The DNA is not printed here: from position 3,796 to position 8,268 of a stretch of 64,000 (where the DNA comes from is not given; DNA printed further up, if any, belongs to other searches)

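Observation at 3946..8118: Giant STAND/NACHT-like NTPase with the nuclease at the C-terminus: inverted Avs-like architecture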

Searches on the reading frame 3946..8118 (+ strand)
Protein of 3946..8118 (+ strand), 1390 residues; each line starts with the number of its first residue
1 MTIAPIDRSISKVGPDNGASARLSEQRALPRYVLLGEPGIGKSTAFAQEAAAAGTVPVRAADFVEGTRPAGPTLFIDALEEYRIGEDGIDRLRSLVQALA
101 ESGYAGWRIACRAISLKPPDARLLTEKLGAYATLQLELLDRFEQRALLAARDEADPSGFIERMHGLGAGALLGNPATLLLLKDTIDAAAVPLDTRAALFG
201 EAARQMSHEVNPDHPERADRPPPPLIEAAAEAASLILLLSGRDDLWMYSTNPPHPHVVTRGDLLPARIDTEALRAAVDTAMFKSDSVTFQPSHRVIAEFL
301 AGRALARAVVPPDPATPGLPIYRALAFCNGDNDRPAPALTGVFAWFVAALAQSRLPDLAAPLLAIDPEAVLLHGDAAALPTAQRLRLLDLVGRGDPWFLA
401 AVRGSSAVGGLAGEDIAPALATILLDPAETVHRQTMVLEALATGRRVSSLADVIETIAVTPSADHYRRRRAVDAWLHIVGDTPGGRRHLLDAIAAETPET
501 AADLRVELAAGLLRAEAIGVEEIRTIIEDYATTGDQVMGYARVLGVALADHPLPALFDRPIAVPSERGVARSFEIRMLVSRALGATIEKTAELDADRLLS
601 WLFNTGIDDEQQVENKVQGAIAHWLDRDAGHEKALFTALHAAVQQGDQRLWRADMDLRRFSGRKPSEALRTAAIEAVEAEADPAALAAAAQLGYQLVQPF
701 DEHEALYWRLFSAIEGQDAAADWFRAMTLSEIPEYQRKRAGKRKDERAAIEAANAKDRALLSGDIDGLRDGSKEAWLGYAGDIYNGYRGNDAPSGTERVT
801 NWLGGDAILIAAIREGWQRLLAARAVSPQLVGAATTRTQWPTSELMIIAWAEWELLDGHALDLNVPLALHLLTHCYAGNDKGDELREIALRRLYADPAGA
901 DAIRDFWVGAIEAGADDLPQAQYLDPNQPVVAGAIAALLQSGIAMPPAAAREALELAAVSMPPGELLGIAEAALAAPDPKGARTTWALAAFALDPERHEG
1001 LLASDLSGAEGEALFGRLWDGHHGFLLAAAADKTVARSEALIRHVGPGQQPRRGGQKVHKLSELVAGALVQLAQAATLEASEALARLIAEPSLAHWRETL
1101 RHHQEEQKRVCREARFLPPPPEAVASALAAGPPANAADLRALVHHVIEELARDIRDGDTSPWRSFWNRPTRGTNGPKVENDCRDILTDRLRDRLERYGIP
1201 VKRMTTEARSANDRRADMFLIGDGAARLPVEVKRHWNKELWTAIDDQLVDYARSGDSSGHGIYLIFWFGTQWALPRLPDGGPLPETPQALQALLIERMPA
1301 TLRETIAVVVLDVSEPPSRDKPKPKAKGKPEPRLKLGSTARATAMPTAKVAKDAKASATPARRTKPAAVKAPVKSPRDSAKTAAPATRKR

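Call 5: search_protein_families(library=pfam, proteins=[window:3946-8118:+], max_evalue=1)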
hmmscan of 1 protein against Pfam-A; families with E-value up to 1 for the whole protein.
window:3946-8118:+ (1390 aa): 2 families
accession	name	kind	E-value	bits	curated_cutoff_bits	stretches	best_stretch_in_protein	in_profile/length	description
PF13416.11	SBP_bac_8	-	0.0093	16.2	27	1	816-998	111-249/279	Bacterial extracellular solute-binding protein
PF10236.15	DAP3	-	0.27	10.8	23.1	1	25-53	19-47/311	Mitochondrial ribosomal death-associated protein 3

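Call 6: search_protein_families(library=padloc, proteins=[window:3946-8118:+], max_evalue=1)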
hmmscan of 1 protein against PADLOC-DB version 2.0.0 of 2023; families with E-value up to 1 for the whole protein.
window:3946-8118:+ (1390 aa): 0 families

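Call 7: search_protein_families(library=ncbifam, proteins=[window:3946-8118:+], max_evalue=1)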
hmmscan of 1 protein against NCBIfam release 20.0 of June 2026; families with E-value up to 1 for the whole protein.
window:3946-8118:+ (1390 aa): 2 families
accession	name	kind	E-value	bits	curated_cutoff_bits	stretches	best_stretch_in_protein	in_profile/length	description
NF058535.1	antiphage_EruA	equivalog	5.5e-211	704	1000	1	26-1314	21-1318/1318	NACHT domain-containing antiphage protein EruA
NF058534.1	antiphage_HyoA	equivalog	5.4e-27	93.9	1200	2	128-728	198-806/1430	NACHT domain-containing antiphage protein HyoA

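Call 22: search_solved_structures(query=window:3946-8118:+, max_evalue=1)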
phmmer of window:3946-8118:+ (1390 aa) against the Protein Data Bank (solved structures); distinct sequences matched with E-value up to 1: 0.

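Call 25: find_homologous_proteins(query=window:3946-8118:+, max_evalue=0.00001)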
Query window:3946-8118:+ (1390 aa): 98 proteins with E <= 0.00001 among 8000 candidates.
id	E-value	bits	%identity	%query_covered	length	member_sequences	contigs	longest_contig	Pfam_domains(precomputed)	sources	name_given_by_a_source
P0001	0.0e+0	3052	99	100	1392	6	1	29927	PF28130.1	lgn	-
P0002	0.0e+0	1518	56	95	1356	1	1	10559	PF28130.1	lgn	-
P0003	0.0e+0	1516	56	95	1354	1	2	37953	PF28130.1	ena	-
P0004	0.0e+0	1507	56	95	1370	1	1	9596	PF28130.1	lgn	-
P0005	0.0e+0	1490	55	96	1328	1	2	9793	PF28130.1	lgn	-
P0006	0.0e+0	1458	53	97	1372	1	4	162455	-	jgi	-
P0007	0.0e+0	1407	53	95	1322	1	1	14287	PF28130.1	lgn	-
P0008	0.0e+0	1401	53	95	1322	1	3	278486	-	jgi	jgi:hypothetical protein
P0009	0.0e+0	1383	53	95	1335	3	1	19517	PF28130.1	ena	-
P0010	0.0e+0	1366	52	95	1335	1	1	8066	PF28130.1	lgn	-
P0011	0.0e+0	1352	51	95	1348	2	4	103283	PF28130.1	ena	-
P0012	0.0e+0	1195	47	94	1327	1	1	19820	-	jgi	jgi:hypothetical protein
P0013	0.0e+0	1164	47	95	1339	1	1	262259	-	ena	-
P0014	0.0e+0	1153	46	94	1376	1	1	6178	PF28130.1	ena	-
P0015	0.0e+0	1148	47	94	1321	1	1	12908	-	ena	-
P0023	5.2e-298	1010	43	95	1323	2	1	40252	-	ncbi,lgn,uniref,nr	ncbi:hypothetical protein [Sphingomonas sp. PP-CE-1G-424]|uniref:hypothetical protein n=1 Tax=Sphing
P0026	1.3e-283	963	44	93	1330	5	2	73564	PF28130.1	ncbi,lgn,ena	-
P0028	5.6e-280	951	42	95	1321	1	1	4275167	-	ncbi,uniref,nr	ncbi:hypothetical protein KV697_09405 [Sphingomonas sanguinis]|uniref:hypothetical protein n=1 Tax=S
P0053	2.0e-167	578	33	95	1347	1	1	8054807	-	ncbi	ncbi:hypothetical protein ACVWW4_006624 [Bradyrhizobium sp. LB7.1]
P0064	6.5e-154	533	33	96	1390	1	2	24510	-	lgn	-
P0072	9.5e-132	459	29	94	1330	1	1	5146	PF28130.1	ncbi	-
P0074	7.6e-120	420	31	94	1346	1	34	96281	PF28130.1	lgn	-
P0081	5.4e-71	258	39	20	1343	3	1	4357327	PF28130.1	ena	-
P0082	4.7e-68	248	26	95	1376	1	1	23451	PF28130.1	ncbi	-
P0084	8.7e-64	234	29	42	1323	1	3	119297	-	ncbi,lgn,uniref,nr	ncbi:hypothetical protein [Hyphomicrobium sp.]|uniref:NACHT domain-containing protein n=1 Tax=Hyphom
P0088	2.4e-59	220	37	18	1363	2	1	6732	PF28130.1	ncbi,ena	-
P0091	1.8e-57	213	26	59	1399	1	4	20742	PF28130.1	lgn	-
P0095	1.9e-50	190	29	37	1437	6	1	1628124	PF28130.1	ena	-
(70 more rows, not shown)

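Call 32: search_solved_structures(query=A1, max_evalue=10, show_alignments=2)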
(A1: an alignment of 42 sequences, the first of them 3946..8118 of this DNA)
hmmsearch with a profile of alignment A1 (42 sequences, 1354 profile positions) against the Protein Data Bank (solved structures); distinct sequences matched with E-value up to 10: 20.
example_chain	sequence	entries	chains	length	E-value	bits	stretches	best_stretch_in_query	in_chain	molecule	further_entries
2lf0_A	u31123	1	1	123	0.011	16.9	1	760-852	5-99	Uncharacterized protein yibL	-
3iij_A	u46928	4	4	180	0.068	14.3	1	34-74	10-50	Coilin-interacting nuclear ATPase protein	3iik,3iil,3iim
1rkb_A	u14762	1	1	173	0.11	13.6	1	36-74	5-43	Protein AD-004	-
5jzv_A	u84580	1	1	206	0.15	13.2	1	36-74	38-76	Adenylate kinase isoenzyme 6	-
5bq5_A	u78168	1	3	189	0.16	13.1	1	26-74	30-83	Insertion sequence IS5376 putative ATP-binding protein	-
2ar7_A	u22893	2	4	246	0.16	13.1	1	37-74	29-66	Adenylate kinase 4 | adenylate kinase 4, AK4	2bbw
3ndp_A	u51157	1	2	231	0.2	12.8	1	37-74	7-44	Adenylate kinase isoenzyme 4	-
8q4d_E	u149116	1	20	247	0.24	12.5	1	26-74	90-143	Insertion sequence IS5376 putative ATP-binding protein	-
8q3w_A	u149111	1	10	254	0.25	12.5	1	26-74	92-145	Insertion sequence IS5376 putative ATP-binding protein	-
2nzj_A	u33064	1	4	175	0.38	11.8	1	36-51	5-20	GTP-binding protein REM 1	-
4cvn_A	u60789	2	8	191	0.41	11.7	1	42-72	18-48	PUTATIVE ADENYLATE KINASE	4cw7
1jbk_A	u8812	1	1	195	0.83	10.7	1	28-58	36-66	CLPB PROTEIN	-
4jky_A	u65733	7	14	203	1.6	9.8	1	38-77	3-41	Adenylate kinase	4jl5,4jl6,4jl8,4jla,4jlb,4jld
4jlo_A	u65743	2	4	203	1.6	9.8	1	38-77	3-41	Adenylate kinase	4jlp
2rgx_A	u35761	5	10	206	1.6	9.8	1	38-77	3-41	Adenylate kinase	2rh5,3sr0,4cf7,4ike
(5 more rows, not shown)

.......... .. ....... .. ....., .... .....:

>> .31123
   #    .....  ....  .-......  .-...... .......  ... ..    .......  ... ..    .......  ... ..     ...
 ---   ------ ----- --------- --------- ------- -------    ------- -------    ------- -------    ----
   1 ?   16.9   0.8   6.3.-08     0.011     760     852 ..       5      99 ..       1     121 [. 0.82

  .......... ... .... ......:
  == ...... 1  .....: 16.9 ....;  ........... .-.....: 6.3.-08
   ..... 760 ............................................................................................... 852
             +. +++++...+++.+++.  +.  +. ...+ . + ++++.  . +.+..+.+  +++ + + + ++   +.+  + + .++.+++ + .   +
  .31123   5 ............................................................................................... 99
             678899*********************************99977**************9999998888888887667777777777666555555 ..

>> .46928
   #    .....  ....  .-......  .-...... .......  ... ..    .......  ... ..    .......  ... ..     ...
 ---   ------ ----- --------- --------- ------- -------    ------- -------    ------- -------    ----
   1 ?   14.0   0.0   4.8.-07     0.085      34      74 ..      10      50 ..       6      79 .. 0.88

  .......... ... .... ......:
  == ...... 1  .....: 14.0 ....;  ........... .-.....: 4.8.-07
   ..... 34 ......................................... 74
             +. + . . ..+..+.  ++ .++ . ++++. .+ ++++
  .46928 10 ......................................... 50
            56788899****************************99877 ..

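Call 37: find_encoding_contigs(protein=P0001, flank=10000, max_places=3)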
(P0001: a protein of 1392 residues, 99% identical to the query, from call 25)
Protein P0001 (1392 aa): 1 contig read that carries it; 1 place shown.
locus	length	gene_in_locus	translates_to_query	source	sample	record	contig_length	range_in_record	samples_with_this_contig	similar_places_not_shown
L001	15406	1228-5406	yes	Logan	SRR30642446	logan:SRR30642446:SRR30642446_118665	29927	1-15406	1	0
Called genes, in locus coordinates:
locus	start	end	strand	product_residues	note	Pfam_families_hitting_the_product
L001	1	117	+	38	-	?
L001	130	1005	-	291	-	PF08808:RES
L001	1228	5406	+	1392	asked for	PF28130:DUF8371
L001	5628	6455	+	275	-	-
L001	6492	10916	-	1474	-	-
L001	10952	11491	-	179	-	-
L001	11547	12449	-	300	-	PF18742:DpnII-MboI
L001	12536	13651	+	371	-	PF04326:SLFN_AlbA_2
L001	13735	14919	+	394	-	PF13676:TIR_2, PF11738:DUF3298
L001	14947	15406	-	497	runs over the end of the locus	-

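Call 38: find_encoding_contigs(protein=P0028, flank=10000, max_places=1)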
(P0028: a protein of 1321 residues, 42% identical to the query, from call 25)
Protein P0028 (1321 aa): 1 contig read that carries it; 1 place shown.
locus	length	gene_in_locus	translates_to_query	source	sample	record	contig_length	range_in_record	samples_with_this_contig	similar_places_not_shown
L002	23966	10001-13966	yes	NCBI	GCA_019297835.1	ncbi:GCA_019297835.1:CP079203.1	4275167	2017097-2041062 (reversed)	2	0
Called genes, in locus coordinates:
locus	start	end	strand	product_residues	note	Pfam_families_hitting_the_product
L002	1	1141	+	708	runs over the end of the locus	PF13550:Phage-tail_3, PF23666:Rcc01698_C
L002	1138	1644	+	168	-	PF10983:DUF2793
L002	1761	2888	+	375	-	-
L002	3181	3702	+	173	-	PF07238:PilZ (faint)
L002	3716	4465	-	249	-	-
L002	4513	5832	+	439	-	PF01979:Amidohydro_1, PF12890:DHOase (faint), PF07969:Amidohydro_3 (weak)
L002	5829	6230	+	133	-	-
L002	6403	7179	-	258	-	PF06577:EipA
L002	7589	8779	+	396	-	PF13356:Arm-DNA-bind_3, PF22022:Phage_int_M, PF00589:Phage_integrase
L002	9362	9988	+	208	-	-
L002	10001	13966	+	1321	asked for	-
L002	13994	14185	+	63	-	-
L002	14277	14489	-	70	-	PF05930:Phage_AlpA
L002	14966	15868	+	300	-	PF08401:ArdcN, PF18818:MPTase-PolyVal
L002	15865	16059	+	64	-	PF08281:Sigma70_r4_2 (weak)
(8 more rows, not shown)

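Call 39: find_encoding_contigs(protein=P0053, flank=10000, max_places=1)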
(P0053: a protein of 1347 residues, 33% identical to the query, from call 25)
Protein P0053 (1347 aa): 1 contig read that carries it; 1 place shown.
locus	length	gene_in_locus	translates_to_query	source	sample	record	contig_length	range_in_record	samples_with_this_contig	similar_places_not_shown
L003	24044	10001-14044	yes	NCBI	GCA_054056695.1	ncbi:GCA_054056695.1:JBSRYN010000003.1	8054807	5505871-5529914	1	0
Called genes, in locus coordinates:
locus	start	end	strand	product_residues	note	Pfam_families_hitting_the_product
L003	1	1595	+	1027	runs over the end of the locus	PF13148:DUF3987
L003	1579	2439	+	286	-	-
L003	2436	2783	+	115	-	-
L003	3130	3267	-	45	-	-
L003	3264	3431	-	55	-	-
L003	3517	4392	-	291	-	-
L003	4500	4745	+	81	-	-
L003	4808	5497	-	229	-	PF00239:Resolvase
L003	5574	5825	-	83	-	-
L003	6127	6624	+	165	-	-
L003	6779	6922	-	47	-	-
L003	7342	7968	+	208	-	PF07484:Collar (weak)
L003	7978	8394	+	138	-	-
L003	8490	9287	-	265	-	-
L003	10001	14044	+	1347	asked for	-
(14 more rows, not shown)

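Call 40: find_encoding_contigs(protein=P0008, flank=10000, max_places=1)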
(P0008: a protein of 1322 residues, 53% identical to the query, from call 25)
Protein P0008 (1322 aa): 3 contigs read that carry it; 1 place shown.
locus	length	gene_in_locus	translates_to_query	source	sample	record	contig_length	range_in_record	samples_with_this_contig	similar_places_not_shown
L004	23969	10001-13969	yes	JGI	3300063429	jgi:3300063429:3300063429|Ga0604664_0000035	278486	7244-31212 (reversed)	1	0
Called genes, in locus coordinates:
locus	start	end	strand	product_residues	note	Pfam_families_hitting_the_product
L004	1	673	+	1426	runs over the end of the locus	PF06791:TMP_2, PF05257:CHAP (weak)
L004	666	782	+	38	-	-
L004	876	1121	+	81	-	-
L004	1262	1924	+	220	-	-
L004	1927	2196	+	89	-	-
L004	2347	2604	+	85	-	-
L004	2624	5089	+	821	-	PF09250:Prim-Pol, PF08707:PriCT_2, PF05272:VapE-like_dom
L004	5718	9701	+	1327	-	PF13428:TPR_14 (faint), PF20698:PIN-TPR-GreABC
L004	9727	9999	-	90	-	-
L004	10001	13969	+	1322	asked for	-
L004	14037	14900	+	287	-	-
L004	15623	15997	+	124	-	-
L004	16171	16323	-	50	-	-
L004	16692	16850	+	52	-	-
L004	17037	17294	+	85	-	-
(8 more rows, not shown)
